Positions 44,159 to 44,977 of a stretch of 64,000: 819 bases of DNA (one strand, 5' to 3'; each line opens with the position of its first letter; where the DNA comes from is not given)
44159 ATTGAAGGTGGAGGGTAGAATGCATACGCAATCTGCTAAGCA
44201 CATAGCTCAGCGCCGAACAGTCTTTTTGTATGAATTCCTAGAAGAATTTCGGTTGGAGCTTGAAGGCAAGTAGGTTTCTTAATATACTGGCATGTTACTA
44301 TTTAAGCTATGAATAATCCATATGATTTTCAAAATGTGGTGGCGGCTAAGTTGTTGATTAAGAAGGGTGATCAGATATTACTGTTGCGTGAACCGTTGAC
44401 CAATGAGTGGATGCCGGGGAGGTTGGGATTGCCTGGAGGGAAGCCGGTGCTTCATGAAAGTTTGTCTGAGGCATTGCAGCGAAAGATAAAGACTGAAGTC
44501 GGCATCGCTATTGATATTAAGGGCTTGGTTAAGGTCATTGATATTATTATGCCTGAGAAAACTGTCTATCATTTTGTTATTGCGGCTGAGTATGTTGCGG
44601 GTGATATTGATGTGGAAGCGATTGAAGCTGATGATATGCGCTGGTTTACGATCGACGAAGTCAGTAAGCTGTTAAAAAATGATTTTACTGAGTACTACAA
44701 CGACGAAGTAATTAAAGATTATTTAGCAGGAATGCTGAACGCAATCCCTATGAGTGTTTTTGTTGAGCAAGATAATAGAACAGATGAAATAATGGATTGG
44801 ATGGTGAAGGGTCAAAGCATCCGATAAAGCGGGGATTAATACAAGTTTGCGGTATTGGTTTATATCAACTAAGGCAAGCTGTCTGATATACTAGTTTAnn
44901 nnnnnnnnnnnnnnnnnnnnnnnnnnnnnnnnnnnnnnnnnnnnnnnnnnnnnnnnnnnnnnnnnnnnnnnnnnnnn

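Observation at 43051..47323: Cluster of four NUDIX hydrolases (one NudC-like with zinc ribbon, two with degenerate Nudix boxes) plus an HD phosphohydrolase, an XRE regulator and small membrane proteins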

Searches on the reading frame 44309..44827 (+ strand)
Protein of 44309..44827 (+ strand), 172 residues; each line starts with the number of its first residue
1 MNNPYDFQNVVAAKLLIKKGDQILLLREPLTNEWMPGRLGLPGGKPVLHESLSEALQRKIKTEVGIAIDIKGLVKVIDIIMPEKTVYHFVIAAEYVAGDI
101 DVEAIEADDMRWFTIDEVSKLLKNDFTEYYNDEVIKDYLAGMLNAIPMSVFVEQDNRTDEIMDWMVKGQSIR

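Call 3: search_protein_families(library=pfam, proteins=[window:44309-44827:+], max_evalue=0.01)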
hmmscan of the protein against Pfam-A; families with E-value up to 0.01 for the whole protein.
window:44309-44827:+ (172 aa): 1 family
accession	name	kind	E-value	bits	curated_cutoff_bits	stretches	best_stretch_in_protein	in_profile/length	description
PF00293.34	NUDIX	-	7.4e-11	42.6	21.1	1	15-123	9-122/134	NUDIX domain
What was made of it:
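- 44309..44827 (+): NudA: Nudix-fold protein with box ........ and a family-specific C-terminal extension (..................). Pfam NUDIX 7.4e-11 (call 3).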

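Call 4: search_protein_families(library=ncbifam, proteins=[window:44309-44827:+], max_evalue=0.01)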
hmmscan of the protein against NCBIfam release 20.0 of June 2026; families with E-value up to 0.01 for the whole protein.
window:44309-44827:+ (172 aa): 8 families
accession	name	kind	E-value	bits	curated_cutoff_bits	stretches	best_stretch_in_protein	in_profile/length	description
NF041653.1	Nud_hyd_Meth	equivalog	3.7e-09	36.6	300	1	14-129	32-149/170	Nudix hydrolase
NF006530.0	PRK08999.1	equivalog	1.3e-08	34.3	245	1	11-120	8-114/315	Nudix family hydrolase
TIGR00586.1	mutt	equivalog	9.9e-08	32.1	97.9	1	11-119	7-112/129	8-oxo-dGTP diphosphatase MutT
NF008044.0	PRK10776.1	equivalog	3.6e-06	26.9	148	1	12-136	7-124/130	8-oxo-dGTP diphosphatase MutT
NF007834.0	PRK10546.1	equivalog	0.00011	22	156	1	9-116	5-107/135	pyrimidine (deoxy)nucleoside triphosphate diphosphatase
NF001299.0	PRK00241.1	equivalog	0.00021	20.9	158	1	16-121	141-241/263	NAD(+) diphosphatase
NF002995.0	PRK03759.1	equivalog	0.00043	20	127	1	16-123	42-155/185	isopentenyl-diphosphate Delta-isomerase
NF012016.0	PRK15472.1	equivalog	0.0091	15.7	95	0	16-70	10-64/141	nucleoside triphosphatase NudI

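Call 13: find_homologous_proteins(query=window:44309-44827:+)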
Query window:44309-44827:+ (172 aa): 49 proteins with E <= 0.001 among 145 candidates.
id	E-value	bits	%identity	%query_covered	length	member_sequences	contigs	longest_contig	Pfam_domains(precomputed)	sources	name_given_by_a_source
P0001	4.8e-108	376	100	100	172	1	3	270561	PF00293.35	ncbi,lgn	-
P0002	4.9e-69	250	63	98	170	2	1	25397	PF00293.35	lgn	-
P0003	1.1e-68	248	64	98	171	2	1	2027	PF00293.35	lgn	-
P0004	1.8e-67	244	64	98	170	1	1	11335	PF00293.35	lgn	-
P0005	4.2e-67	243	59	99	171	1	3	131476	PF00293.35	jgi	jgi:ADP-ribose pyrophosphatase YjhB (NUDIX family)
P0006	9.9e-67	242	59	99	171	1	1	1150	PF00293.35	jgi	jgi:ADP-ribose pyrophosphatase YjhB (NUDIX family)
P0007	1.4e-65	238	61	98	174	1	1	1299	PF00293.35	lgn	-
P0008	3.5e-65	237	59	98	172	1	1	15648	PF00293.35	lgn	-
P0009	5.0e-65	237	59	98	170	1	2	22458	PF00293.35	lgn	-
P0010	5.9e-65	236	59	99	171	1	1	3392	PF00293.35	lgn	-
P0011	1.3e-64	235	58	98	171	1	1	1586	PF00293.35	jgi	jgi:ADP-ribose pyrophosphatase YjhB (NUDIX family)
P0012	1.9e-62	228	59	98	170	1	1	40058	PF00293.35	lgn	-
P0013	3.5e-62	227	59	98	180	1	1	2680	PF00293.35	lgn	-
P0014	1.3e-61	225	57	98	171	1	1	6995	PF00293.35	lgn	-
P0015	1.4e-61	225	57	98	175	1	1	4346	PF00293.35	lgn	-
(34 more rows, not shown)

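Call 15: find_related_loci(query=A1, collection=genome_contigs, flank=10000)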
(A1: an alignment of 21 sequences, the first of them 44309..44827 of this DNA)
Query A1 (172 aa) in genome_contigs; peptide patterns used: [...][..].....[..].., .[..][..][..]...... (x = any residue, [..] = any of these).
48 stretches matched a pattern; 20 encode a relative of the query (tblastn E <= 1e-3); 20 distinct loci.
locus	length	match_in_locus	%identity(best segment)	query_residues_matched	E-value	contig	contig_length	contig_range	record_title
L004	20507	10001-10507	54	1-169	2e-64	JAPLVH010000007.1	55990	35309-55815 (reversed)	MAG: Candidatus Berkelbacteria bacterium isolate LacPavin_0419_WC90_MAG_42_9 LacPavin_0419_WC90_scaffold_479984, whole g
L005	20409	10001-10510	54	1-170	2e-64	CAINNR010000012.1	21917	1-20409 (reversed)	uncultured Candidatus Berkelbacteria bacterium isolate AlinenLipids_bin-4476 genome assembly, contig: bin-4476:12/39, wh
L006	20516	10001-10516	52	1-172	2e-64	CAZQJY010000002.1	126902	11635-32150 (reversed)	MAG TPA_asm: uncultured Candidatus Saccharibacteria bacterium isolate SRP344714_co1_231 genome assembly, contig: NODE_32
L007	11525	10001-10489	49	5-168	2e-54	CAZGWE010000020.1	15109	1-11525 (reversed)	MAG TPA_asm: uncultured Candidatus Saccharibacteria bacterium isolate binchicken_co251_1001 genome assembly, contig: NOD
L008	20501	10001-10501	49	2-168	3e-52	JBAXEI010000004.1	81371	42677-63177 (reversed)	MAG: Candidatus Berkelbacteria bacterium isolate ELA241 MAG241_4, whole genome shotgun sequence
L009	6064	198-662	36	1-155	2e-29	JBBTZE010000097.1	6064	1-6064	MAG: Patescibacteria group bacterium isolate H51-bin069_1 H51_bin069_1_000000000097, whole genome shotgun sequence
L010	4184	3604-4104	34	7-170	3e-29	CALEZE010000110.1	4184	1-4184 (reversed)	MAG TPA_asm: uncultured bacterium isolate SRR7515931_bin.142_CONCOCT_v1.1_MAG genome assembly, contig: ERZ869938.12529,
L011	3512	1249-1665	36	2-141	5e-28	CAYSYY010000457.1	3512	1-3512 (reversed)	MAG TPA_asm: uncultured Gemmatimonadota bacterium isolate SRP214966_co2_341 genome assembly, contig: NODE_59587_length_3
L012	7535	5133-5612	35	7-164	4e-28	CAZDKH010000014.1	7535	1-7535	MAG TPA_asm: uncultured Gammaproteobacteria bacterium isolate SRP231805_co4_168 genome assembly, contig: k141_394365, wh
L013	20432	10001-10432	33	5-150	1e-25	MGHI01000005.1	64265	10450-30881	MAG: Candidatus Woesebacteria bacterium RIFCSPLOWO2_01_FULL_39_61 rifcsplowo2_01_scaffold_1213, whole genome shotgun seq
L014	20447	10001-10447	33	1-150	1e-25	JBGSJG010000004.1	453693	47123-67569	MAG: Patescibacteria group bacterium isolate JTS-AC151 k141_3479868, whole genome shotgun sequence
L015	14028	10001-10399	34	3-137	2e-25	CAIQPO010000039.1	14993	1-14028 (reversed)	Candidatus Collierbacteria bacterium isolate LaPlata_bin-3582 genome assembly, contig: bin-3582:39/97, whole genome shot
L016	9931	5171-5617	34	1-149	5e-25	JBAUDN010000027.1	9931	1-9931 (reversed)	MAG: Microgenomates group bacterium isolate MFD13099_ilm_asm_bin3 k127_285840, whole genome shotgun sequence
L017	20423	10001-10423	36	1-141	2e-24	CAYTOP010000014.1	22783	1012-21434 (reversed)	MAG TPA_asm: uncultured Gammaproteobacteria bacterium isolate SRP050083_co1_427 genome assembly, contig: NODE_867_length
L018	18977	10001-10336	33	10-118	7e-10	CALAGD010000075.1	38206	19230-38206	MAG TPA_asm: uncultured Pigmentiphaga sp. isolate SRR5251193_bin.37_CONCOCT_v1.1_MAG genome assembly, contig: ERZ795068.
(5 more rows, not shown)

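Call 17: find_encoding_contigs(protein=P0002, flank=10000, max_places=2)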
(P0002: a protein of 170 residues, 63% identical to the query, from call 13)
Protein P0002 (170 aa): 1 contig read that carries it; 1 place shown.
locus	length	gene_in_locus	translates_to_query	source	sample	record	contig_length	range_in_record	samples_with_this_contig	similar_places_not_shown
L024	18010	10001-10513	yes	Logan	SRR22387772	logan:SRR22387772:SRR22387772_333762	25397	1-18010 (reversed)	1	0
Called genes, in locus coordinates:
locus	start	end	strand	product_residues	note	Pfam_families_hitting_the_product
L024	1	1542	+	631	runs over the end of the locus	PF00441:Acyl-CoA_dh_1, PF01756:ACOX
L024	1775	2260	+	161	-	PF00293:NUDIX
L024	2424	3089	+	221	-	-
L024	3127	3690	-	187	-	PF08002:DUF1697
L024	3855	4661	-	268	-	PF03372:Exo_endo_phos (weak)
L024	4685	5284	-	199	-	PF02223:Thymidylate_kin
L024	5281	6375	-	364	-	PF13353:Fer4_12 (weak), PF04055:Radical_SAM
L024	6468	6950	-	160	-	PF00293:NUDIX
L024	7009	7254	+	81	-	-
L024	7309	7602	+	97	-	-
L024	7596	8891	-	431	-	PF00560:LRR_1 (faint), PF13855:LRR_8 (weak), PF12799:LRR_4 (faint), PF23598:LRR_14 (weak), PF13855:LRR_8 (weak), PF00069:Pkinase, PF07714:PK_Tyr_Ser-Thr, PF06293:Kdo (weak)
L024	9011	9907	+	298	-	-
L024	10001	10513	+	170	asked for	PF00293:NUDIX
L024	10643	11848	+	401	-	PF19077:Big_13 (weak)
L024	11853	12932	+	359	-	PF00348:polyprenyl_synt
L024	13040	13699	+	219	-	-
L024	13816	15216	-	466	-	PF07690:MFS_1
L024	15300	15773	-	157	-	PF10604:Polyketide_cyc2 (weak), PF08327:AHSA1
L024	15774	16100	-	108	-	PF01022:HTH_5, PF12840:HTH_20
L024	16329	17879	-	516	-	-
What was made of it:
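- A polyprenyl synthase gene lies 1.3 kb from a NudA ortholog in L024 (call 17).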

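Call 18: find_encoding_contigs(protein=P0005, flank=10000, max_places=2)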
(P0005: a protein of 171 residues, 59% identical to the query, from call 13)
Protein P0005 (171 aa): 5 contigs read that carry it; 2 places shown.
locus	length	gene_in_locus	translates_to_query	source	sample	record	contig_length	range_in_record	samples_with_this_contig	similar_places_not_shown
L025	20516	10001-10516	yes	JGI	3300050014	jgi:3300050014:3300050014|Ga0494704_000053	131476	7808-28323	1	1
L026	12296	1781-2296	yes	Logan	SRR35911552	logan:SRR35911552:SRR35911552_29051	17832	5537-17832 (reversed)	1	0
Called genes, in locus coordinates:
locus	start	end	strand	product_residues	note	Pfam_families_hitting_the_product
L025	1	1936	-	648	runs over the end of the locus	PF00723:Glyco_hydro_15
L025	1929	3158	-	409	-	PF03065:Glyco_hydro_57, PF01522:Polysacc_deac_1 (weak)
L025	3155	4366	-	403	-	PF08323:Glyco_transf_5, PF13439:Glyco_transf_4, PF13579:Glyco_trans_4_4, PF20706:GT4-conflict, PF00534:Glycos_transf_1, PF13692:Glyco_trans_1_4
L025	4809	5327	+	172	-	PF10881:DUF2726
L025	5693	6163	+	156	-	PF00300:His_Phos_1 (weak)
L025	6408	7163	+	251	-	PF08378:NERD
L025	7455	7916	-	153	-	-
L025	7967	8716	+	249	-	PF02463:SMC_N (weak), PF00005:ABC_tran, PF13304:AAA_21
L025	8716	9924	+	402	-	PF01061:ABC2_membrane (faint), PF12698:ABC2_membrane_3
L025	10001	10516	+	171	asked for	PF00293:NUDIX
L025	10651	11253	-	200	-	PF12706:Lactamase_B_2 (weak), PF13483:Lactamase_B_3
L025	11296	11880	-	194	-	PF12917:YfbR-like, PF13023:HD_3, PF01966:HD (weak)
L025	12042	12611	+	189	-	-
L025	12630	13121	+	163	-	PF00293:NUDIX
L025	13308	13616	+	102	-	PF22277:EncFtn-like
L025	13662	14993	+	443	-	PF03051:Peptidase_C1_2, PF00112:Peptidase_C1 (faint)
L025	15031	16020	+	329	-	-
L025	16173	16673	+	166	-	-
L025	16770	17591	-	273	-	-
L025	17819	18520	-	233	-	PF00970:FAD_binding_6 (weak), PF00175:NAD_binding_1, PF08030:NAD_binding_6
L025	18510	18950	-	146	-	PF01592:NifU_N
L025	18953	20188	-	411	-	PF00266:Aminotran_5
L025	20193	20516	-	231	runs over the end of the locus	PF08030:NAD_binding_6 (faint), PF00175:NAD_binding_1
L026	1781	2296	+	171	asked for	PF00293:NUDIX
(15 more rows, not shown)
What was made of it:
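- L025 carries NudA, a YfbR-type HD and a Nudix gene (call 18).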

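Call 19: find_encoding_contigs(protein=P0001, flank=10000, max_places=3)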
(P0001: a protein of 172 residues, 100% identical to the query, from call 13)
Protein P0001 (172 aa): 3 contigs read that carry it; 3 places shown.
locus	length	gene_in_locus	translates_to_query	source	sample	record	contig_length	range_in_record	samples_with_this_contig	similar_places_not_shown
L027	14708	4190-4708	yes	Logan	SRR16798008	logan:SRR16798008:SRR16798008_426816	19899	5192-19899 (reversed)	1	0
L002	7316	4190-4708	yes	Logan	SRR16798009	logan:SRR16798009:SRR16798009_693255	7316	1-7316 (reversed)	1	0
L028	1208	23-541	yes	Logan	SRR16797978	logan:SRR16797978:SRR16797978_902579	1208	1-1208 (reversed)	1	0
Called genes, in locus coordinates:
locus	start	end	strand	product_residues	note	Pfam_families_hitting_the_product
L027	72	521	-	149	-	PF12762:DDE_Tnp_IS1595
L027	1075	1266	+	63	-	-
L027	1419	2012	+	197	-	-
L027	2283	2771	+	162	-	-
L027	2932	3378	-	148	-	PF13560:HTH_31 (weak), PF01381:HTH_3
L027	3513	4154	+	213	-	PF01966:HD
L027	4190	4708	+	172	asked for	PF00293:NUDIX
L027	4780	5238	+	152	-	PF00293:NUDIX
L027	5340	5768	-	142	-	-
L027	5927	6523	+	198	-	PF00293:NUDIX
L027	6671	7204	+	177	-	PF00293:NUDIX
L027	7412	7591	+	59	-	-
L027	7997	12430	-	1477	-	-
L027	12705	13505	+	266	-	-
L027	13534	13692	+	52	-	-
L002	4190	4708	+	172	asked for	PF00293:NUDIX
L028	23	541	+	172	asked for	PF00293:NUDIX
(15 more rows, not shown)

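Call 22: search_solved_structures(query=window:44309-44827:+, max_evalue=0.01, show_alignments=2)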
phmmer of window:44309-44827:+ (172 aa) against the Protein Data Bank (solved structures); distinct sequences matched with E-value up to 0.01: 6.
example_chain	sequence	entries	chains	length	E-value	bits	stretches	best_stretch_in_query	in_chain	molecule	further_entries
3grn_A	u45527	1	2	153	5.1e-07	33.1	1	14-120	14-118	MutT related protein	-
3id9_A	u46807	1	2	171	3.1e-06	30.5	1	15-139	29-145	MutT/NUDIX family protein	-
4dyw_A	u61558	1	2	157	6.2e-05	26.3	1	17-122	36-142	MutT/NUDIX family protein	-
7syc_A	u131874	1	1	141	0.0045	20.3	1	24-91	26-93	7,8-dihydro-8-oxoguanine-triphosphatase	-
3gwy_A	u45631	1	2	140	0.0059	19.9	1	13-82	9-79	Putative CTP pyrophosphohydrolase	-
2fml_A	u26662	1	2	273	0.0064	19.8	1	19-117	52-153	MutT/nudix family protein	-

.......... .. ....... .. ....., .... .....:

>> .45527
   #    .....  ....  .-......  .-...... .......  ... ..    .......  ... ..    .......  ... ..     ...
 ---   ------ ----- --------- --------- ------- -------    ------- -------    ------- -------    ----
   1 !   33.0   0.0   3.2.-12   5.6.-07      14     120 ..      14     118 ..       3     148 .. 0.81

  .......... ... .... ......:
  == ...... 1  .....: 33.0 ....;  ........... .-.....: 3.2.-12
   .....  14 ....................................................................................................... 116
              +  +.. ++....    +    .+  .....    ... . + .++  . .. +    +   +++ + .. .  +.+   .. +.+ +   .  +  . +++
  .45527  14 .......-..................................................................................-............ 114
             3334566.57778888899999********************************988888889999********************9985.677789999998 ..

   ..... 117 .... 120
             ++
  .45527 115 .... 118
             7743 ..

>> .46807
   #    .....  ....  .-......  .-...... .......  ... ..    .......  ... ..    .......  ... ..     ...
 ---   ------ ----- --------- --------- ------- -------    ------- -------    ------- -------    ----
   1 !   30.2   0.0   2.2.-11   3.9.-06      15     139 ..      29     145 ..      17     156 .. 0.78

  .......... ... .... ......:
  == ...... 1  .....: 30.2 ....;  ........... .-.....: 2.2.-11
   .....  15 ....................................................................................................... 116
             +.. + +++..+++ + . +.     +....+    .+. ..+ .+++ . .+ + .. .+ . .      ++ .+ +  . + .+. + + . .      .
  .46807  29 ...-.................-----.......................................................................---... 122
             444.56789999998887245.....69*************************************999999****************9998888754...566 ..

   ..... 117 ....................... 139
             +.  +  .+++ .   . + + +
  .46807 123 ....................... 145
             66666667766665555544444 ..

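Call 34: search_protein_families(library=padloc, proteins=[window:44309-44827:+], max_evalue=0.01)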
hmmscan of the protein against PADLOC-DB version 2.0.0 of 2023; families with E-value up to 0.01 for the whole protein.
window:44309-44827:+ (172 aa): 1 family
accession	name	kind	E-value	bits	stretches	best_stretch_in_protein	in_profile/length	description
PDLC04899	PDC-S07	-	3.1e-12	44.3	1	9-121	8-115/135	-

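Call 35: search_protein_families(library=phrogs, proteins=[window:44309-44827:+], max_evalue=0.001)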
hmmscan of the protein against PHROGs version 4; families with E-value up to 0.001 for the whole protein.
window:44309-44827:+ (172 aa): 3 families
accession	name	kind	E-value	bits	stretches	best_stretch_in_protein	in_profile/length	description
phrog_1198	-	other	2.3e-15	58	1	8-144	37-174/253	MutT/NUDIX hydrolase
phrog_6216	-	unknown function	3.6e-05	23.7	1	11-130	3-110/545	-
phrog_15528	-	head and packaging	0.00069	19.1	1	12-121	524-626/794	portal protein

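Call 37: find_related_loci(query=A1, collection=viral_contigs, flank=8000)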
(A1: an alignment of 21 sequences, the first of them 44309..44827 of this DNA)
Query A1 (172 aa) in viral_contigs; peptide patterns used: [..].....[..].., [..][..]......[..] (x = any residue, [..] = any of these).
15 stretches matched a pattern, but none encodes a relative of the query by tblastn (E <= 1e-3).

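Call 64: predict_structure(alignment_id=A1)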
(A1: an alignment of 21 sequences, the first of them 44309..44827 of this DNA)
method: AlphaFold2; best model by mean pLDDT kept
length: 172 residues; sequences in the alignment: 21
mean_pLDDT: 91.3   pTM: 0.84
mean pLDDT of the five models: 91.3, 90.5, 88.7, 88.4, 88.1
residues with pLDDT >= 90: 119; 70-90: 46; 50-70: 6; < 50: 1
segments of 3 or more residues with pLDDT < 50: none
pLDDT, mean of each block of 10 residues (from residue 1): 72 97 95 91 92 93 93 97 93 96 85 97 97 97 95 86 83 56
secondary structure, 60 per line:
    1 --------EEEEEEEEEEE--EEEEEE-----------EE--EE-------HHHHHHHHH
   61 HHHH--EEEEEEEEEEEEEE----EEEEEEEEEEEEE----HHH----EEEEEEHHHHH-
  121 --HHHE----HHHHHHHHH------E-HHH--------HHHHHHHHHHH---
elements in order: E9-19 E22-27 H52-64 E67-80 E85-97 E109-114 H115-119 H131-139 H159-169

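Call 69: fold_search(model_id=the predicted structure, library=pdb)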
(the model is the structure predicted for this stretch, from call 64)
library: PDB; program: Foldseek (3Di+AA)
matches with E <= 10: 1069; with E <= 0.001: 470
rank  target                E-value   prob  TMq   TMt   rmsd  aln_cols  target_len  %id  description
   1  3grn_B                1.0e-09  1.00  0.59  0.73   3.3       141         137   25  CRYSTAL STRUCTURE OF MUTT PROTEIN FROM Methanosarcina mazei Go1 (released 2009-04-07)
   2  3grn_A                3.0e-09  1.00  0.62  0.75   3.1       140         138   24  CRYSTAL STRUCTURE OF MUTT PROTEIN FROM Methanosarcina mazei Go1 (released 2009-04-07)
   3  2b0v                  3.4e-09  1.00  0.71  0.81   2.6       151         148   21  NUDIX hydrolase from Nitrosomonas europaea. (released 2005-09-27)
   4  3gwy_B                8.9e-09  1.00  0.59  0.74   4.2       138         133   22  Crystal structure of putative CTP pyrophosphohydrolase from Bacteroides fragilis (released 2009-04-14)
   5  4hfq_A                1.3e-08  1.00  0.61  0.53   3.7       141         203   20  Crystal structure of UDP-X diphosphatase (released 2013-08-07)
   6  5gp0_I                2.0e-08  1.00  0.57  0.69   3.7       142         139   22  Crystal structure of geraniol-NUDX1 complex (released 2017-10-04)
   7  3ees_A                2.2e-08  1.00  0.62  0.79   3.0       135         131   20  Structure of the RNA pyrophosphohydrolase BdRppH (released 2009-03-24)
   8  4nfx_H                2.3e-08  1.00  0.68  0.79   2.9       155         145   19  Structure and atypical hydrolysis mechanism of the Nudix hydrolase Orf153 (YmfB) from Escherichia coli (released 2014-05-14)
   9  3ffu_B                2.6e-08  1.00  0.63  0.80   3.1       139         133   19  Structure of the RNA pyrophosphohydrolase BdRppH in complex with GTP and magnesium (released 2009-03-24)
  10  5zrp                  3.4e-08  1.00  0.60  0.78   2.8       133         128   18  M. smegmatis antimutator protein MutT2 form 3 (released 2019-04-24)
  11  5zro_A                3.4e-08  1.00  0.60  0.78   3.1       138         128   17  M. smegmatis antimutator protein MutT2 in complex with 5mdCTP (released 2019-04-24)
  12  3a6t_A                3.6e-08  1.00  0.60  0.78   2.8       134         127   20  Crystal structure of MutT-8-OXO-DGMP complex (released 2009-10-27)
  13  3eeu_A                4.3e-08  1.00  0.63  0.80   3.0       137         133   18  Structure of the RNA pyrophosphohydrolase BdRppH in complex with Holmium (released 2009-03-24)
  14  6ypf                  4.3e-08  1.00  0.56  0.73   3.8       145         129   22  NUDIX1 hydrolase from Rosa x hybrida in complex with geranyl pyrophosphate (released 2020-07-22)
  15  6o3p_B                4.3e-08  1.00  0.56  0.33   4.0       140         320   23  Crystal structure of the catalytic domain of mouse Nudt12 in complex with AMP and 3 Mg2+ ions (released 2019-05-29)
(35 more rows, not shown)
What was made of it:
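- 44309..44827 (+): AF2 pLDDT 91.3; generic MutT-like fold (calls 64, 69).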
